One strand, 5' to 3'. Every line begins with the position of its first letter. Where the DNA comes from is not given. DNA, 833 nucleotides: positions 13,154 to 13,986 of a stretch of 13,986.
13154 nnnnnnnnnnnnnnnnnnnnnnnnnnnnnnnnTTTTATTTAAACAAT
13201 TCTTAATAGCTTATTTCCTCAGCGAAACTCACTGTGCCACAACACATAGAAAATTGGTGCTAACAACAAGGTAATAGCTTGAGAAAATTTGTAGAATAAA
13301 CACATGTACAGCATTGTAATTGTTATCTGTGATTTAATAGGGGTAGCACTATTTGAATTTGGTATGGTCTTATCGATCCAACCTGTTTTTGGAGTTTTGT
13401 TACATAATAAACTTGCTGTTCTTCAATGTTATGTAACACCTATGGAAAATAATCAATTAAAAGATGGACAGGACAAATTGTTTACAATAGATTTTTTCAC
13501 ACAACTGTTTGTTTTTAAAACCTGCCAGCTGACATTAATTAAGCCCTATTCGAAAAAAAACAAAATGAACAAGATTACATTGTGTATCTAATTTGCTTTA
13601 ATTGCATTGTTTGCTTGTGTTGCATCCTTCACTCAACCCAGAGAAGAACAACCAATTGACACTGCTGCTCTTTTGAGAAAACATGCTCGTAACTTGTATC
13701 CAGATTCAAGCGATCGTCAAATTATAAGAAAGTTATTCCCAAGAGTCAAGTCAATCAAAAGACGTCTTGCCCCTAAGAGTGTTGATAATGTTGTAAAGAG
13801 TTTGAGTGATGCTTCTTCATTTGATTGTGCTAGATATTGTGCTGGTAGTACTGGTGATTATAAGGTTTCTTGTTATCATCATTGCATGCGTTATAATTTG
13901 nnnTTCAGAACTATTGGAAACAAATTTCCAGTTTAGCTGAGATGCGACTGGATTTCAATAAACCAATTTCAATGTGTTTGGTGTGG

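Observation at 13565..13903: Alpha-hairpinin-like small secreted peptide (C-X3-C-X10-C-X3-C, KRR site) with a stop inside its signal peptide, divergent from the protease gene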

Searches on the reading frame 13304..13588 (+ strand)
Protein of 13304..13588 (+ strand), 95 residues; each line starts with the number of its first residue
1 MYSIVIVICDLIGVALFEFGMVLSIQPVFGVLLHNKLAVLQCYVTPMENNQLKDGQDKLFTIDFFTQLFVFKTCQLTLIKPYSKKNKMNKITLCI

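Call 62: search_protein_families(library=pfam, proteins=[window:13304-13588:+], max_evalue=0.1)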
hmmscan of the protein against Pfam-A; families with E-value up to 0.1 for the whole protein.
window:13304-13588:+ (95 aa): 1 family
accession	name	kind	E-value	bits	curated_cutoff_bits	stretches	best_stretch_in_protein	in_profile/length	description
PF10111.15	Glyco_tranf_2_2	-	0.038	13.9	27.3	1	43-90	125-172/276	Glycosyltransferase like family 2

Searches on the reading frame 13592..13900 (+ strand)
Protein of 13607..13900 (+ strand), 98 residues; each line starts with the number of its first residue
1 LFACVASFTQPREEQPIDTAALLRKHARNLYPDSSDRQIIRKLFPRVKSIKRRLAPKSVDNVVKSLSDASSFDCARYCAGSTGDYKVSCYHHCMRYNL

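Call 22: predict_structure(alignment_id=A2)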
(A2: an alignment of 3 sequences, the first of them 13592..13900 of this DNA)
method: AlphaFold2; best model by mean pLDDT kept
length: 103 residues; sequences in the alignment: 3
mean_pLDDT: 60.7   pTM: 0.28
mean pLDDT of the five models: 60.7, 59.5, 57.4, 56.2, 55.7
residues with pLDDT >= 90: 0; 70-90: 38; 50-70: 33; < 50: 32
segments of 3 or more residues with pLDDT < 50: 1-3, 5-21, 53-60, 73-76
pLDDT, mean of each block of 10 residues (from residue 1): 46 42 59 73 69 47 54 57 76 80 68
secondary structure, 60 per line:
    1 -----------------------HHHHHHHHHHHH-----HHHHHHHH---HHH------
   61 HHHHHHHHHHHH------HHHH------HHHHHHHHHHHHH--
elements in order: H24-35 H41-48 H61-72 H79-82 H89-101

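Call 23: search_protein_representatives(alignment_id=A2)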
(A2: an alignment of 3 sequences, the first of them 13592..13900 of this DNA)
Query: 3 sequences, 113 profile positions. Proteins with E-value up to 0.001 (for the whole library): 4; up to 1e-10: 3; up to 1e-30: 2. The best 4 are listed.
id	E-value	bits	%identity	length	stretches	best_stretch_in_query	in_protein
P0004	1.0e-43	164.4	-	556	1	29-113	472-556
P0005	1.1e-41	157.8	-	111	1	1-113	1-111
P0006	7.3e-18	81.1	-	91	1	32-112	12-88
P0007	6.9e-08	48.9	-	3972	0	-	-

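Call 26: fold_search(model_id=the predicted structure, library=pdb)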
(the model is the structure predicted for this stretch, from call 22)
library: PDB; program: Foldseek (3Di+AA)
matches with E <= 10: 3; with E <= 0.001: 0
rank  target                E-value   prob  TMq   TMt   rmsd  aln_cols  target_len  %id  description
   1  3tmm_A                7.7e+00  0.03  0.21  0.12  17.6       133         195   13  TFAM imposes a U-turn on mitochondrial DNA (released 2011-11-09)
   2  5fug_H                8.7e+00  0.02  0.18  0.20  15.2        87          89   11  Crystal structure of a human YL1-H2A.Z-H2B complex (released 2016-03-09)
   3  2dlc_X                9.9e+00  0.02  0.16  0.07  12.2        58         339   12  Crystal structure of the ternary complex of yeast tyrosyl-tRNA synthetase (released 2007-06-12)

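Call 27: list_cluster_members(proteins=[P0004, P0005, P0006, P0007])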
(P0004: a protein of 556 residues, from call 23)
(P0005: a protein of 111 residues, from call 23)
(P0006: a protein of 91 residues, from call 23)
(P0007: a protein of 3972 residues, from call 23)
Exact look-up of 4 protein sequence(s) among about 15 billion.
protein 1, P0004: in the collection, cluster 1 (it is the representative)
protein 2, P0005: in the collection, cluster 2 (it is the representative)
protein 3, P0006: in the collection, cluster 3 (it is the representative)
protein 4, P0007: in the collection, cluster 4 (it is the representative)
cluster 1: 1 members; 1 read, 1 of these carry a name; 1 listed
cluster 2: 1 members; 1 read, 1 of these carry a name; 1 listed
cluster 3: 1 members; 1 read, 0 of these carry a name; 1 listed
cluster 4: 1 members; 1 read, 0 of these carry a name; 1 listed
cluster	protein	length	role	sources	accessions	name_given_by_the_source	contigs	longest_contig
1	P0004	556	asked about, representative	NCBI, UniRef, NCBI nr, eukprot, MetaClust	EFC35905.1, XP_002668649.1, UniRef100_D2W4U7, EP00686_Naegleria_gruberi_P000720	predicted protein [Naegleria gruberi] | Predicted protein n=1 Tax=Naegleria gruberi TaxID=5762 RepID=D2W4U7_NAEGR | uncharacterized protein NAEGRDRAFT_76433 [Naegleria gruberi]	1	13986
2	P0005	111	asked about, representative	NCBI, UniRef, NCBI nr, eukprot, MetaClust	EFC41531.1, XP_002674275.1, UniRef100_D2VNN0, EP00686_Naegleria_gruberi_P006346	predicted protein [Naegleria gruberi] | Predicted protein n=1 Tax=Naegleria gruberi TaxID=5762 RepID=D2VNN0_NAEGR | uncharacterized protein NAEGRDRAFT_70556 [Naegleria gruberi]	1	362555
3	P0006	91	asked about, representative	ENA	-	-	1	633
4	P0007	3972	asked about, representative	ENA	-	-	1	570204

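Call 30: find_encoding_contigs(protein=P0006, flank=5000)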
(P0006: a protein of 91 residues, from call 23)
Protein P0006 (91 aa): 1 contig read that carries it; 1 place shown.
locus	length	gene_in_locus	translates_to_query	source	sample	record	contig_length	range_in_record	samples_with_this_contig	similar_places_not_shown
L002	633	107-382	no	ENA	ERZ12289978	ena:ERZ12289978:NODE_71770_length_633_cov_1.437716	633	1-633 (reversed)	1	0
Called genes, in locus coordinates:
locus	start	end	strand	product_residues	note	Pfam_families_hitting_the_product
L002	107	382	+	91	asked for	-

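Call 34: find_homologous_proteins(query=A4, max_evalue=10)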
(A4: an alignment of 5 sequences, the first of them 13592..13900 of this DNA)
Query A4 (5 sequences) (103 aa, profile of the alignment): 7 proteins with E <= 10 among 8000 candidates.
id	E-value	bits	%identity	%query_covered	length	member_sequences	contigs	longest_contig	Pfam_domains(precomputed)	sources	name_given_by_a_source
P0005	2.7e-51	190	47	100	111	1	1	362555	-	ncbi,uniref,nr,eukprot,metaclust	ncbi:predicted protein [Naegleria gruberi]|uniref:Predicted protein n=1 Tax=Naegleria gruberi TaxID=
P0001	7.4e-49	183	58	100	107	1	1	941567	-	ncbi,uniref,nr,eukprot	ncbi:predicted protein [Naegleria gruberi]|uniref:Predicted protein n=1 Tax=Naegleria gruberi TaxID=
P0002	2.1e-48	181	53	100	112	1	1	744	-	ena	-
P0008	6.2e-48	180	48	84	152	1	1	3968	-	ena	-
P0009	1.0e-44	169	55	85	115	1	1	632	-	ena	-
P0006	1.2e-33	134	45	78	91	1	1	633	-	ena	-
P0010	3.1e-31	126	46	98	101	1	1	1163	-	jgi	-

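Call 35: search_solved_structures(query=A4, max_evalue=10)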
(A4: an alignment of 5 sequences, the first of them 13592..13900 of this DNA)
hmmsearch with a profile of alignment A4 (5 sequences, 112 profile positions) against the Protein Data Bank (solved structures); distinct sequences matched with E-value up to 10: 10.
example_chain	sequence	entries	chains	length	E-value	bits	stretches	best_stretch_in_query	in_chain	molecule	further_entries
2wd5_A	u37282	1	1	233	0.045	17.3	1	26-94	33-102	STRUCTURAL MAINTENANCE OF CHROMOSOMES PROTEIN 1A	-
7dg5_A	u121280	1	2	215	0.05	17.1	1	25-94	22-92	Structural maintenance of chromosomes protein 1A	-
6wg6_A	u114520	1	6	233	0.051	17.1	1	25-94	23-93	Structural maintenance of chromosomes protein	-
6wg4_A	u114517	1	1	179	0.22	15.1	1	39-94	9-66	Structural maintenance of chromosomes protein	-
6wg3_A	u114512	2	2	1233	0.27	14.8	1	25-94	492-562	Structural maintenance of chromosomes protein 1A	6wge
7w1m_A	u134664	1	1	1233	0.27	14.8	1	25-94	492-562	Structural maintenance of chromosomes protein 1A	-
8tn1_A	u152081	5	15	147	0.57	13.7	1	15-68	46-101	De novo designed 4 helix bundles | De novo designed protein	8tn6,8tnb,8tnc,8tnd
6nz1_A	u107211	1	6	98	0.84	13.2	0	11-66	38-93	Design construct XXA_GVDQ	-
6kzw_A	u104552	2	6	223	0.87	13.2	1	43-88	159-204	Pyridoxal phosphate homeostasis protein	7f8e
4ozd_A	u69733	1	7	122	1.5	12.4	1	85-108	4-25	14.4 kDa salivary protein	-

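Call 37: find_encoding_contigs(protein=P0008, flank=5000)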
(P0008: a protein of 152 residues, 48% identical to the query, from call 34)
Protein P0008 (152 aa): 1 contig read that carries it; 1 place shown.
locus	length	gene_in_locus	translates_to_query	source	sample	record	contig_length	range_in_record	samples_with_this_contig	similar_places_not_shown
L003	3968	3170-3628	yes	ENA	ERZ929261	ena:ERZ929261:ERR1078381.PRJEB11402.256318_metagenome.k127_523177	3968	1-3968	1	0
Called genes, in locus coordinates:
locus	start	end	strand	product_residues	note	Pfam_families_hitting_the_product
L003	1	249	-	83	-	?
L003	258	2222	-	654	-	-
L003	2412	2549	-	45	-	-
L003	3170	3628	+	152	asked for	-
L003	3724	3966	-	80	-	?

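Call 38: find_encoding_contigs(protein=P0010, flank=5000)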
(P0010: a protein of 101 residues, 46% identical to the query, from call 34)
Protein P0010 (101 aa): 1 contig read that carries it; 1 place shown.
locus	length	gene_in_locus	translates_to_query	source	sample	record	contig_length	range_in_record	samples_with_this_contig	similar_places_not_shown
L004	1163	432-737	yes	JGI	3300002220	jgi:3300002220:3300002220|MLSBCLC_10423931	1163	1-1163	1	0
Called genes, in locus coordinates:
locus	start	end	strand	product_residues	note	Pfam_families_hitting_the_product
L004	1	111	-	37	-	?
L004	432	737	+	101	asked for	-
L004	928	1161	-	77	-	?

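Call 39: find_encoding_contigs(protein=P0005, flank=10000)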
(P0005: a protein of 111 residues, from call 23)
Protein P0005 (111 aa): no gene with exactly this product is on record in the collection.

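Call 43: search_protein_families(library=pfam, alignment_id=A5, max_evalue=10)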
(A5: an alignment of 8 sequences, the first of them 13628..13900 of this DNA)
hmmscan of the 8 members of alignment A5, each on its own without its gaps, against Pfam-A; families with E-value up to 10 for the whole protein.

A. member 1, window:13628-13900:+ (91 aa): 0 families

B. families by the number of members that match (of 8 scanned): 16 families
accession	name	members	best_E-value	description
PF25184.1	YxzE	2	0.0099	YxzE-like putative bacteriocin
PF08066.17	PMC2NT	2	0.056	PMC2NT (NUC016) domain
PF08139.17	LPAM_1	2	0.081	Prokaryotic membrane lipoprotein lipid attachment site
PF24883.2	NPHP3_N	1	0.02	Nephrocystin 3, N-terminal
PF24993.1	GNC1_N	1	0.022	Stalled ribosome sensor GCN1 N-terminal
PF10353.14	DUF2430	1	0.031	Protein of unknown function (DUF2430)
PF01628.27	HrcA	1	0.047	HrcA protein C terminal domain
PF07146.16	DUF1389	1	0.062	Protein of unknown function (DUF1389)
PF20442.3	BrxL_N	1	0.086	BREX system Lon protease-like protein BrxL N-terminal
PF02316.22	HTH_Tnp_Mu_1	1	0.09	Mu DNA-binding domain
PF10798.13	YmgB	1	0.091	Biofilm development protein YmgB/AriR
PF17403.7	Nrap_D2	1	0.11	Nrap protein PAP/OAS-like domain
PF10188.14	Oscp1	1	0.12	Organic solute transport protein 1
PF04332.21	DUF475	1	0.16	Protein of unknown function (DUF475)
PF03962.21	Mnd1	1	0.2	Mnd1 HTH domain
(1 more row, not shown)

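Call 44: find_related_loci(query=A5, collection=metagenome_contigs, flank=5000)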
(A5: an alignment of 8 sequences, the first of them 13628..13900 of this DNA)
Query A5 (91 aa) in metagenome_contigs; peptide patterns used: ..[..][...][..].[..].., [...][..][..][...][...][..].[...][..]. (x = any residue, [..] = any of these).
373 stretches matched a pattern, but none encodes a relative of the query by tblastn (E <= 1e-3).

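Call 45: find_encoding_contigs(protein=P0009, flank=5000)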
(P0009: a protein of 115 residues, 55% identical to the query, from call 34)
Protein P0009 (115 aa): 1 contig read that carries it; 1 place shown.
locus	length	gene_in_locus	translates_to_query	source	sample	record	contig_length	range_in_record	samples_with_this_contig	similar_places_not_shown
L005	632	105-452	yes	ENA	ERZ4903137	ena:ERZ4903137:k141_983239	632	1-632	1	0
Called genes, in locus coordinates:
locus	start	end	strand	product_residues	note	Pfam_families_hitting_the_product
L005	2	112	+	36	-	?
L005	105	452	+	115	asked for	-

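Call 47: predict_structure(alignment_id=A5)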
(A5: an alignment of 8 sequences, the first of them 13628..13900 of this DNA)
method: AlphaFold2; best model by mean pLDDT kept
length: 91 residues; sequences in the alignment: 8
mean_pLDDT: 62.9   pTM: 0.30
mean pLDDT of the five models: 62.9, 60.2, 60.2, 58.7, 57.5
residues with pLDDT >= 90: 2; 70-90: 26; 50-70: 41; < 50: 22
segments of 3 or more residues with pLDDT < 50: 1-6, 42-48, 56-62
pLDDT, mean of each block of 10 residues (from residue 1): 49 82 87 77 48 49 55 55 64 55
secondary structure, 60 per line:
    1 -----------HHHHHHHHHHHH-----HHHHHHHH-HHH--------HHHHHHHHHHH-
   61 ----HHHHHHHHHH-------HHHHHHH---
elements in order: H12-23 H29-36 H49-59 H65-74 H82-88

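Call 62: search_protein_families(library=pfam, proteins=[L003:261-2276:-], max_evalue=0.1)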
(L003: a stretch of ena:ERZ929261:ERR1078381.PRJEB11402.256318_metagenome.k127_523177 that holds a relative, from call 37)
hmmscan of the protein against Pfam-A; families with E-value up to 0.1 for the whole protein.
L003:261-2276:- (672 aa): 1 family
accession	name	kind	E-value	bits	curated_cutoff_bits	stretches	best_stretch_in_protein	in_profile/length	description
PF00211.25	Guanylate_cyc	-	0.00036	20.6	21.9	1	482-611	21-149/183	Adenylate and Guanylate cyclase catalytic domain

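Call 71: list_cluster_members(proteins=[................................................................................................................, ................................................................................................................, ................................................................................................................, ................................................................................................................, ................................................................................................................, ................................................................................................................, window:13607-13900:+])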
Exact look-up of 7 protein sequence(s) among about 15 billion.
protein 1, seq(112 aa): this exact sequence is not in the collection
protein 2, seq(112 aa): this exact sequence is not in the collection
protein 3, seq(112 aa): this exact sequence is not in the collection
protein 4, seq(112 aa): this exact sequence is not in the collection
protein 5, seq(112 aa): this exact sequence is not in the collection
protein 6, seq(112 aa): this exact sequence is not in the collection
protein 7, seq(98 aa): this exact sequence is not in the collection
